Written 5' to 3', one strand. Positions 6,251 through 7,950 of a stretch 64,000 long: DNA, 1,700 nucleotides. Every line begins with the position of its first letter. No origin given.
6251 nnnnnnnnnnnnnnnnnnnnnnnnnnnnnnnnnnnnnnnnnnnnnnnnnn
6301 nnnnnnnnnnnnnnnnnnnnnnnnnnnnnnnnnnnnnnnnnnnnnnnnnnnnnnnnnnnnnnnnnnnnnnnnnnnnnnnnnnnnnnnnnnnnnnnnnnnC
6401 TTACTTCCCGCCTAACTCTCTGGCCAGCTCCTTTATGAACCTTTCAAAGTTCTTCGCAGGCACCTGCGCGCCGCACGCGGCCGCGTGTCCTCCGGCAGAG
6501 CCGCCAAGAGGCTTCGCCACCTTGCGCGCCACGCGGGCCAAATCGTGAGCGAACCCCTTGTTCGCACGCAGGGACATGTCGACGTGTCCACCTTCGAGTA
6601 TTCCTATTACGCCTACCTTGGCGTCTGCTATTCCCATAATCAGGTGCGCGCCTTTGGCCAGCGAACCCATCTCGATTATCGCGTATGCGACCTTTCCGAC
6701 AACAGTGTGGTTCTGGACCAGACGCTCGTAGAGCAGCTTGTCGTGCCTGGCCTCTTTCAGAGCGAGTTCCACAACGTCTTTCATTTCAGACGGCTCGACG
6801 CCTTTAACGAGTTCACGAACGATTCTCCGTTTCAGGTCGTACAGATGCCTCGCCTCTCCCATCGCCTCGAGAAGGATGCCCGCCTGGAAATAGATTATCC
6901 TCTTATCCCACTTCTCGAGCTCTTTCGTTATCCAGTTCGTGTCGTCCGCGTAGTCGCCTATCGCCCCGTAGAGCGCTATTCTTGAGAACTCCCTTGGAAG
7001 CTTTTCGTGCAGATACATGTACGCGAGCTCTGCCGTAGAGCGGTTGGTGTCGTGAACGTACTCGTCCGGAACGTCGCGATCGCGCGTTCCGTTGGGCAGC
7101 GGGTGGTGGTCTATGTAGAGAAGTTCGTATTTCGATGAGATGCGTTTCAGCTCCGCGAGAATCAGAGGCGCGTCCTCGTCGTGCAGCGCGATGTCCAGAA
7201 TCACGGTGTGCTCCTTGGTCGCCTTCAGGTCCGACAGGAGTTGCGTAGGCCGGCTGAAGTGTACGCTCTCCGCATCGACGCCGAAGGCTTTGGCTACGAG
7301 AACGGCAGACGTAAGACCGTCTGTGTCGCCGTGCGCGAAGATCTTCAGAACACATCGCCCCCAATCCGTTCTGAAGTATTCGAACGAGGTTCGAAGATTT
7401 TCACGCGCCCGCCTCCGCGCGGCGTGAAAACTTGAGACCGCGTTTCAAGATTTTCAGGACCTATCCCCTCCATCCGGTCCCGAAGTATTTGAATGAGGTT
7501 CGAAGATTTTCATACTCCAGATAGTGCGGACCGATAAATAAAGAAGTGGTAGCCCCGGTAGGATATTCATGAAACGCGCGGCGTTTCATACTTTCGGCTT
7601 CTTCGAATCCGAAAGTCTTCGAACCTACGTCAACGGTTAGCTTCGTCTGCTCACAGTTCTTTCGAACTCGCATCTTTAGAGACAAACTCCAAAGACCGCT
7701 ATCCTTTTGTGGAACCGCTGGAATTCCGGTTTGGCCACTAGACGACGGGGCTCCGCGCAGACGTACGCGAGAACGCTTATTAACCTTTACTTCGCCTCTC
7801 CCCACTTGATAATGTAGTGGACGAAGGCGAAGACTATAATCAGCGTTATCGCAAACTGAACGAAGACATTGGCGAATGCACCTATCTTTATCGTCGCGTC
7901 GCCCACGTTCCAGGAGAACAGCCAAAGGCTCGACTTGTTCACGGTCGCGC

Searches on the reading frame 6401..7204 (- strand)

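Call 65: search_protein_families(library=pfam, proteins=[window:6401-7204:-], max_evalue=0.01)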
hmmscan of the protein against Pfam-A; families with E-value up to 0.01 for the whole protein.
window:6401-7204:- (267 aa): 2 families
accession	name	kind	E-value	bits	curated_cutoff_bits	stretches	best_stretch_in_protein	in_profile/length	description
PF02272.25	DHHA1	-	1.2e-10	42.2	25.9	1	172-264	4-100/102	DHHA1 domain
PF01368.27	DHH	-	0.0093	16.7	28.1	0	19-66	56-103/125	DHH family, N-terminal domain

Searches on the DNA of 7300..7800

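Call 73: search_rna_families(source=window, start=7300, end=7800, threshold=evalue, max_evalue=10)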
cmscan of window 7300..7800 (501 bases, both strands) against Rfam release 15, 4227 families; matches with E-value up to 10: 1.
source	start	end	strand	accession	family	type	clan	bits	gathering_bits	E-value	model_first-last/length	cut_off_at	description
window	7445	7492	-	RF00954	MIR1446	Gene; miRNA;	-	15.8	70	2.1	1-105/105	no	MIR1446 microRNA precursor family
